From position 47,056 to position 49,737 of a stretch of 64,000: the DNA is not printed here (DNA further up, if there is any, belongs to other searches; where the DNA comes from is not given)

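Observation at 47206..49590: Single polypeptide carrying two complete radical-SAM cores plus an N-terminal B12-binding-like domain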

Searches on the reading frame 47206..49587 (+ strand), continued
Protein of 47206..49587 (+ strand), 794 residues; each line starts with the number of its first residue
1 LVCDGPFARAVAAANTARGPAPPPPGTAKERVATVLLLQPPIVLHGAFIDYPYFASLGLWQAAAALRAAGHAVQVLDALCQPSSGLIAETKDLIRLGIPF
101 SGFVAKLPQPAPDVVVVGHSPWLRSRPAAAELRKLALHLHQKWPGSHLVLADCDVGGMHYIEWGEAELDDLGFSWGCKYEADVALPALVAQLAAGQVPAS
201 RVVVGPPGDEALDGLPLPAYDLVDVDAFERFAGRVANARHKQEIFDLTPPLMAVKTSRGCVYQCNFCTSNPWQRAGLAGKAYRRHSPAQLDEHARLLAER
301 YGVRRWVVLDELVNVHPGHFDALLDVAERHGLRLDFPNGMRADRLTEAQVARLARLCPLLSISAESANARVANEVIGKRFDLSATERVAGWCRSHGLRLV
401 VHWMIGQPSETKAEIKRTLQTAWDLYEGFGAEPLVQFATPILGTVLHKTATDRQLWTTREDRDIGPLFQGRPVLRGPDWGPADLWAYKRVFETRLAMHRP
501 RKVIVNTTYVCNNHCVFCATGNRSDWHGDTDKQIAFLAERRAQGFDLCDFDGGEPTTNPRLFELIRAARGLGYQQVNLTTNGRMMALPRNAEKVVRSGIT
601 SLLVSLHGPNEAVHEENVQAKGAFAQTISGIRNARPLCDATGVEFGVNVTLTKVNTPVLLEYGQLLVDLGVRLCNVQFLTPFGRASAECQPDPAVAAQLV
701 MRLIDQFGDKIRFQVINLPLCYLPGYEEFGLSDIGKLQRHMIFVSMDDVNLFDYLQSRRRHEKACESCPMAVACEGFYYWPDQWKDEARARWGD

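Call 54: find_homologous_proteins(query=L019:21174-22283:-, max_evalue=1e-40)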
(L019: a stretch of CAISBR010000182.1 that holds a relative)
Query L019:21174-22283:- (370 aa): 4143 proteins with E <= 1e-40 among 5451 candidates; the best 120 are listed.
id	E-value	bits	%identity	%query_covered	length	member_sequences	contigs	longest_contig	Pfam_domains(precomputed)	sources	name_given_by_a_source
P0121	7.1e-241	817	95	99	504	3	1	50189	PF04055.28,PF13353.12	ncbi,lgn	-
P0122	2.4e-222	756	87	99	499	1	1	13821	PF04055.28,PF13353.12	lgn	-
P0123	3.3e-218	742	84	99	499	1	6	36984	PF04055.28,PF13353.12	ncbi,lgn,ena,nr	ncbi:MAG: His-Xaa-Ser system radical SAM maturase HxsB [Myxococcales bacterium]|nr:His-Xaa-Ser syste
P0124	1.3e-216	737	84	99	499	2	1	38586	PF04055.28,PF13353.12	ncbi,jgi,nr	ncbi:MAG: His-Xaa-Ser system radical SAM maturase HxsB [Deltaproteobacteria bacterium]|nr:His-Xaa-Se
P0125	1.4e-216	737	84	99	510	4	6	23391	PF04055.28,PF13353.12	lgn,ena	-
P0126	1.7e-215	733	83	99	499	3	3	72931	PF04055.28,PF13353.12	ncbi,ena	-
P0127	7.5e-214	728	83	99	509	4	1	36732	PF04055.28,PF13353.12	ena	-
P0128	1.0e-213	727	83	99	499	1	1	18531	PF04055.28,PF13353.12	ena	-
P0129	5.1e-213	725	82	99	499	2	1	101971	PF04055.28,PF13353.12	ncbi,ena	-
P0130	1.0e-208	711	80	98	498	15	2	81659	PF04055.28,PF13353.12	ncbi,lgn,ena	-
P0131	1.9e-208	710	80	98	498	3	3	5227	PF04055.28,PF13353.12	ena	-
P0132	2.2e-207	707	79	99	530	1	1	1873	PF04055.28,PF13353.12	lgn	-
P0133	7.3e-207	705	80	99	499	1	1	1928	PF04055.28,PF13353.12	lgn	-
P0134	3.1e-206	703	79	99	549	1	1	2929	PF04055.28,PF13353.12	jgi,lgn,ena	-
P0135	9.5e-205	698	78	99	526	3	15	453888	PF04055.28,PF13353.12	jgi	jgi:uncharacterized protein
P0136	1.8e-204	697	78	99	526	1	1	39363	PF04055.28,PF13353.12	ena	-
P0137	4.2e-203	692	78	99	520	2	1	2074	PF04055.28,PF13353.12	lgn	-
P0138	4.5e-203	692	77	99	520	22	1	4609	PF04055.28,PF13353.12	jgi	jgi:His-Xaa-Ser system radical SAM maturase HxsB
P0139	1.4e-202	691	77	99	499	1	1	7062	PF04055.28,PF13353.12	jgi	-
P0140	6.5e-202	689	78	99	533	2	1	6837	PF04055.28,PF13353.12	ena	-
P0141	4.9e-199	679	76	99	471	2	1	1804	PF04055.28,PF13353.12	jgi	jgi:His-Xaa-Ser system radical SAM maturase HxsB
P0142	3.1e-198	676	77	97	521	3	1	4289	PF04055.28,PF13353.12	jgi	-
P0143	5.9e-197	672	77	97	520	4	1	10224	PF04055.28,PF13353.12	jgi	jgi:His-Xaa-Ser system radical SAM maturase HxsB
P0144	1.3e-196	671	77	97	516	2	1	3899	PF04055.28,PF13353.12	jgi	jgi:uncharacterized protein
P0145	2.0e-196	671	77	97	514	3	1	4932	PF04055.28,PF13353.12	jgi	jgi:His-Xaa-Ser system radical SAM maturase HxsB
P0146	2.4e-196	670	77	97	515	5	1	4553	PF04055.28,PF13353.12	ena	-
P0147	2.8e-196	670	77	97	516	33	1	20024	PF04055.28,PF13353.12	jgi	jgi:His-Xaa-Ser system radical SAM maturase HxsB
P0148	3.7e-196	670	76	97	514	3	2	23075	PF04055.28,PF13353.12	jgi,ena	-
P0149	3.7e-196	670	75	99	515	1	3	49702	PF04055.28,PF13353.12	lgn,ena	-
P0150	4.7e-196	669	77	97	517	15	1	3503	PF04055.28,PF13353.12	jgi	jgi:His-Xaa-Ser system radical SAM maturase HxsB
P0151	5.0e-196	669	75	99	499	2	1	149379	PF04055.28,PF13353.12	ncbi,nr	ncbi:MAG: His-Xaa-Ser system radical SAM maturase HxsB [Myxococcales bacterium]|nr:His-Xaa-Ser syste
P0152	8.0e-196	669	76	98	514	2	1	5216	PF04055.28,PF13353.12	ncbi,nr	ncbi:MAG TPA: His-Xaa-Ser system radical SAM maturase HxsB [Candidatus Acidoferrales bacterium]|nr:H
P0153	3.1e-195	667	77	97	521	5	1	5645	PF04055.28,PF13353.12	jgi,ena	-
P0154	3.5e-195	666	77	97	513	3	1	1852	PF04055.28,PF13353.12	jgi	-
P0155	3.8e-195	666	76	97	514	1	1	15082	PF04055.28,PF13353.12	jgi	jgi:uncharacterized protein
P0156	3.9e-195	666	77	97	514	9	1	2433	PF04055.28,PF13353.12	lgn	-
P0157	4.1e-195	666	77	97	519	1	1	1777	PF04055.28,PF13353.12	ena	-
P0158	5.7e-195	666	76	97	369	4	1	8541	PF04055.28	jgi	jgi:His-Xaa-Ser system radical SAM maturase HxsB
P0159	8.0e-195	665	76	97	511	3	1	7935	PF04055.28,PF13353.12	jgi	-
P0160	3.5e-194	663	76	97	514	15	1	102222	PF04055.28,PF13353.12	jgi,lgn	jgi:His-Xaa-Ser system radical SAM maturase HxsB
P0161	4.6e-194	663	76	97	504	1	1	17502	PF04055.28,PF13353.12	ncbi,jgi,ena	-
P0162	4.7e-194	663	76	97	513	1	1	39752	PF04055.28,PF13353.12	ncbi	ncbi:MAG: His-Xaa-Ser system radical SAM maturase HxsB [Candidatus Binatia bacterium]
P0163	1.5e-193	661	76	97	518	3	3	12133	PF04055.28,PF13353.12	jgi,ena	jgi:uncharacterized protein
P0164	1.6e-193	661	76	97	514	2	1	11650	PF04055.28,PF13353.12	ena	-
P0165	1.7e-193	661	75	97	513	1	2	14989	PF04055.28,PF13353.12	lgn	-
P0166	1.7e-193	661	75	97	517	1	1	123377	PF04055.28,PF13353.12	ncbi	-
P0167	2.5e-193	660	76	97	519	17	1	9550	PF04055.28,PF13353.12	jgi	-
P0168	3.3e-193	660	76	97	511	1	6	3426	PF04055.28,PF13353.12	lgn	-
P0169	3.5e-193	660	76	97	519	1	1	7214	PF04055.28,PF13353.12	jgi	-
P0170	4.0e-193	660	75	97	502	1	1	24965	PF04055.28,PF13353.12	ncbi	-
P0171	4.3e-193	660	75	97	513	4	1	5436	PF04055.28,PF13353.12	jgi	jgi:His-Xaa-Ser system radical SAM maturase HxsB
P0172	9.6e-193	658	75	97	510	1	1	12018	PF04055.28,PF13353.12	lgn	-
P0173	1.2e-192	658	75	97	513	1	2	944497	PF04055.28,PF13353.12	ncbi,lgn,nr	ncbi:His-Xaa-Ser system radical SAM maturase HxsB [bacterium]|nr:His-Xaa-Ser system radical SAM matu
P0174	1.6e-192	658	75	97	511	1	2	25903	PF04055.28,PF13353.12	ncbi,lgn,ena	-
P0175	3.1e-192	657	75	97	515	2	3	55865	PF04055.28,PF13353.12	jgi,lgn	jgi:His-Xaa-Ser system radical SAM maturase HxsB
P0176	4.3e-192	656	74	97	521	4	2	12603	PF04055.28,PF13353.12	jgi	jgi:His-Xaa-Ser system radical SAM maturase HxsB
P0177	5.5e-192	656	74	97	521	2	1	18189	PF04055.28,PF13353.12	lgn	-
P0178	8.3e-192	655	73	97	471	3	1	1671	PF04055.28,PF13353.12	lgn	-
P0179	9.0e-192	655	75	97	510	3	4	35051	PF04055.28,PF13353.12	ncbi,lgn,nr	ncbi:His-Xaa-Ser system radical SAM maturase HxsB [Candidatus Binatia bacterium]|nr:His-Xaa-Ser syst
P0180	1.3e-191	655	75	97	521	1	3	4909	PF04055.28,PF13353.12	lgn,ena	-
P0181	1.4e-191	655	73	98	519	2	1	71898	PF04055.28,PF13353.12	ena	-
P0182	1.6e-191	654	75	97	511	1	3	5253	PF04055.28,PF13353.12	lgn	-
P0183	2.1e-191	654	74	97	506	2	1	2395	PF04055.28,PF13353.12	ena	-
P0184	2.6e-191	654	76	97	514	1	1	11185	PF04055.28,PF13353.12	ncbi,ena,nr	ncbi:MAG TPA: His-Xaa-Ser system radical SAM maturase HxsB [Terriglobales bacterium]|nr:His-Xaa-Ser 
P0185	2.9e-191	654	74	97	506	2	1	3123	PF04055.28,PF13353.12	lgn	-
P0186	3.2e-191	653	74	97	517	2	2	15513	PF04055.28,PF13353.12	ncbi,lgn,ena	-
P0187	4.7e-191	653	74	97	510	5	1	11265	PF04055.28,PF13353.12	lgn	-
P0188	5.5e-191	653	74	98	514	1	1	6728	PF04055.28,PF13353.12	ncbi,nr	ncbi:MAG: His-Xaa-Ser system radical SAM maturase HxsB [Deltaproteobacteria bacterium]|nr:His-Xaa-Se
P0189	7.4e-191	652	74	99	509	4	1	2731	PF04055.28,PF13353.12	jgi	jgi:His-Xaa-Ser system radical SAM maturase HxsB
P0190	8.7e-191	652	75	97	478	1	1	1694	PF04055.28,PF13353.12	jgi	-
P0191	1.1e-190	652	75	97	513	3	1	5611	PF04055.28,PF13353.12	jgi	jgi:uncharacterized protein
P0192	1.3e-190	651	74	97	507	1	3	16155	PF04055.28,PF13353.12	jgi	-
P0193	1.9e-190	651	74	97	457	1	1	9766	PF04055.28,PF13353.12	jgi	jgi:His-Xaa-Ser system radical SAM maturase HxsB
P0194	2.0e-190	651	75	97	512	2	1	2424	PF04055.28,PF13353.12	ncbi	-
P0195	3.0e-190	650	75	97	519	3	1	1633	PF04055.28,PF13353.12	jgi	jgi:His-Xaa-Ser system radical SAM maturase HxsB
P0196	3.7e-190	650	74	97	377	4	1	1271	PF04055.28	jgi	jgi:His-Xaa-Ser system radical SAM maturase HxsB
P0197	3.9e-190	650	75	97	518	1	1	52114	PF04055.28,PF13353.12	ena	-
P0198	4.1e-190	650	75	97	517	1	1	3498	PF04055.28,PF13353.12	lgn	-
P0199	9.5e-190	649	73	97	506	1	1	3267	PF04055.28,PF13353.12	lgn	-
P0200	1.3e-189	648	73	97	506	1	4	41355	PF04055.28,PF13353.12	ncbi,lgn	-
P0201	1.8e-189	648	73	97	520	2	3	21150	PF04055.28,PF13353.12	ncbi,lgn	-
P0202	3.5e-189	647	73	97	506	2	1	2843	PF04055.28,PF13353.12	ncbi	-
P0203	3.8e-189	647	73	97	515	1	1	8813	PF04055.28,PF13353.12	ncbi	ncbi:MAG: His-Xaa-Ser system radical SAM maturase HxsB [Candidatus Binatia bacterium]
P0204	6.5e-189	646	74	97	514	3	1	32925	PF04055.28,PF13353.12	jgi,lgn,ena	-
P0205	7.1e-189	646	73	97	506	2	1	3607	PF04055.28,PF13353.12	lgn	-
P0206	1.4e-188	645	73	98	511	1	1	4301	PF04055.28,PF13353.12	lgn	-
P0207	2.5e-188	644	75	97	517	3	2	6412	PF04055.28,PF13353.12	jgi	jgi:His-Xaa-Ser system radical SAM maturase HxsB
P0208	3.6e-188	643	74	97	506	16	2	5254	PF04055.28,PF13353.12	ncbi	-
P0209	9.0e-188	642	73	97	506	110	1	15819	PF04055.28,PF13353.12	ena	-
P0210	1.2e-187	642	73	97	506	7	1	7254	PF04055.28,PF13353.12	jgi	jgi:His-Xaa-Ser system radical SAM maturase HxsB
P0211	3.8e-187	640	72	97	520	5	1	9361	PF04055.28,PF13353.12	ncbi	-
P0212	2.2e-186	637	72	97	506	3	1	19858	PF04055.28,PF13353.12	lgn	-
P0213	7.8e-186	636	72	97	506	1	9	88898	PF04055.28,PF13353.12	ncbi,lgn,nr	ncbi:MAG: His-Xaa-Ser system radical SAM maturase HxsB [Deltaproteobacteria bacterium]|nr:His-Xaa-Se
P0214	2.1e-185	634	72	97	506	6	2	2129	PF04055.28,PF13353.12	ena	-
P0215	1.2e-182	625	75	95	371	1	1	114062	PF04055.28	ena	-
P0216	4.6e-180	617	68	99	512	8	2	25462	PF04055.28,PF13353.12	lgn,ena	-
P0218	3.9e-177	607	69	99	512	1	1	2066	PF04055.28,PF13353.12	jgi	jgi:His-Xaa-Ser system radical SAM maturase HxsB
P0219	6.8e-177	606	68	99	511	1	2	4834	PF04055.28,PF13353.12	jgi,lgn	jgi:uncharacterized protein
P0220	1.7e-176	605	67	99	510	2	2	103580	PF04055.28,PF13353.12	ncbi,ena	-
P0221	1.1e-174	599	67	99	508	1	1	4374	PF04055.28,PF13353.12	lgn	-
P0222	1.2e-174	599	67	99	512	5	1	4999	PF04055.28,PF13353.12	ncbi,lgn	-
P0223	2.1e-174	598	65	99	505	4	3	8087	PF04055.28,PF13353.12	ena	-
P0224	2.6e-174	598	67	98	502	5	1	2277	PF04055.28,PF13353.12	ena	-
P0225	1.7e-173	595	66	98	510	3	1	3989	PF04055.28,PF13353.12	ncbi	-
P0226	2.5e-173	595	66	98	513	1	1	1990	PF04055.28,PF13353.12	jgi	-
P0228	4.5e-173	594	66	98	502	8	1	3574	PF04055.28,PF13353.12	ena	-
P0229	8.6e-173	593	67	98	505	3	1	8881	PF04055.28,PF13353.12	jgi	jgi:uncharacterized protein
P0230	9.8e-173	593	66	98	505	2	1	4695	PF04055.28,PF13353.12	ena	-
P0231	1.9e-172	592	67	100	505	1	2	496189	PF04055.28,PF13353.12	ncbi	-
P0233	6.0e-169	580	67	98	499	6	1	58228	PF04055.28,PF13353.12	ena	-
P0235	1.2e-167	576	65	98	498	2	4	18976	PF04055.28,PF13353.12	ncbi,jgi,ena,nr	ncbi:MAG: His-Xaa-Ser system radical SAM maturase HxsB [Deltaproteobacteria bacterium]|nr:His-Xaa-Se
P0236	2.0e-167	575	66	97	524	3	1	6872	PF04055.28,PF13353.12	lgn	-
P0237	3.7e-167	574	65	98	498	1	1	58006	PF04055.28,PF13353.12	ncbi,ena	-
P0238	2.6e-166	571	65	98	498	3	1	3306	PF04055.28,PF13353.12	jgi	jgi:uncharacterized protein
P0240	5.3e-165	567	65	98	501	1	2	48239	PF04055.28,PF13353.12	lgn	-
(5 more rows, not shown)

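Call 55: find_encoding_contigs(protein=P0172, flank=10000, max_places=1)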
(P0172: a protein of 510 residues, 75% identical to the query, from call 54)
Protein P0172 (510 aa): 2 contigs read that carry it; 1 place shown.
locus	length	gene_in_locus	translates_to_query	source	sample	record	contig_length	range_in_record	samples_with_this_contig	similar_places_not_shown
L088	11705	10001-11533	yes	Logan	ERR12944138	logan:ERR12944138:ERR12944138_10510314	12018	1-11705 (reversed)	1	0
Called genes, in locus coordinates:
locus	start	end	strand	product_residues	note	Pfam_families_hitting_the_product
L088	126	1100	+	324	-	PF04055:Radical_SAM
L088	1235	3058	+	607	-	PF04055:Radical_SAM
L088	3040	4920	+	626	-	PF04055:Radical_SAM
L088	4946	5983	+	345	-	PF04055:Radical_SAM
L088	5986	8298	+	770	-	PF04055:Radical_SAM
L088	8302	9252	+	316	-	PF04055:Radical_SAM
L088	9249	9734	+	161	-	PF27806:HxsD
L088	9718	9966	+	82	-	-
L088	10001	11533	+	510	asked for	PF04055:Radical_SAM, PF13353:Fer4_12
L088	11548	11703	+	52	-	?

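Call 56: find_encoding_contigs(protein=P0129, flank=10000, max_places=1)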
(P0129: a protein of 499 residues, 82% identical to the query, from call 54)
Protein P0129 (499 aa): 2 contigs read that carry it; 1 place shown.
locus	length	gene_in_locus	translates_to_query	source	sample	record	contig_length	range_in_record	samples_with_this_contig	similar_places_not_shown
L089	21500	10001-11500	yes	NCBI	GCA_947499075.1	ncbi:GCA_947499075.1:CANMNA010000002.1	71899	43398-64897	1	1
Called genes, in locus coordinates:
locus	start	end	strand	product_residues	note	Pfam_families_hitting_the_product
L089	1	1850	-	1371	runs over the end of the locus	-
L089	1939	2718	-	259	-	PF01255:Prenyltransf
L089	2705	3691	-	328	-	PF01790:LGT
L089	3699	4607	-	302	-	PF01252:Peptidase_A8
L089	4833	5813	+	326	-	-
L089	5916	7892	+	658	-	PF04055:Radical_SAM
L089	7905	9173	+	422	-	PF04055:Radical_SAM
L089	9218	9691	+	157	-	PF27806:HxsD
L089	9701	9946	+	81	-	-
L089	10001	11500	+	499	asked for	PF13353:Fer4_12, PF04055:Radical_SAM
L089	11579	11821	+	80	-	PF02604:PhdYeFM_antitox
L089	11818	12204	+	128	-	PF01850:PIN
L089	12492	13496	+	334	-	PF11356:T2SSC (faint)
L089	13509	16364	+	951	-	-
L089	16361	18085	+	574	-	PF05157:MshEN, PF00437:T2SSE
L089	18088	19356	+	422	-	PF28597:T2SSF_N, PF00482:T2SSF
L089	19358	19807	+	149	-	PF07963:N_methyl, PF08334:T2SSG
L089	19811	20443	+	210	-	PF07963:N_methyl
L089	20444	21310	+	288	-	PF07963:N_methyl (weak)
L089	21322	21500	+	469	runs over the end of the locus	PF04480:DUF559, PF07963:N_methyl (weak), PF11612:T2SSJ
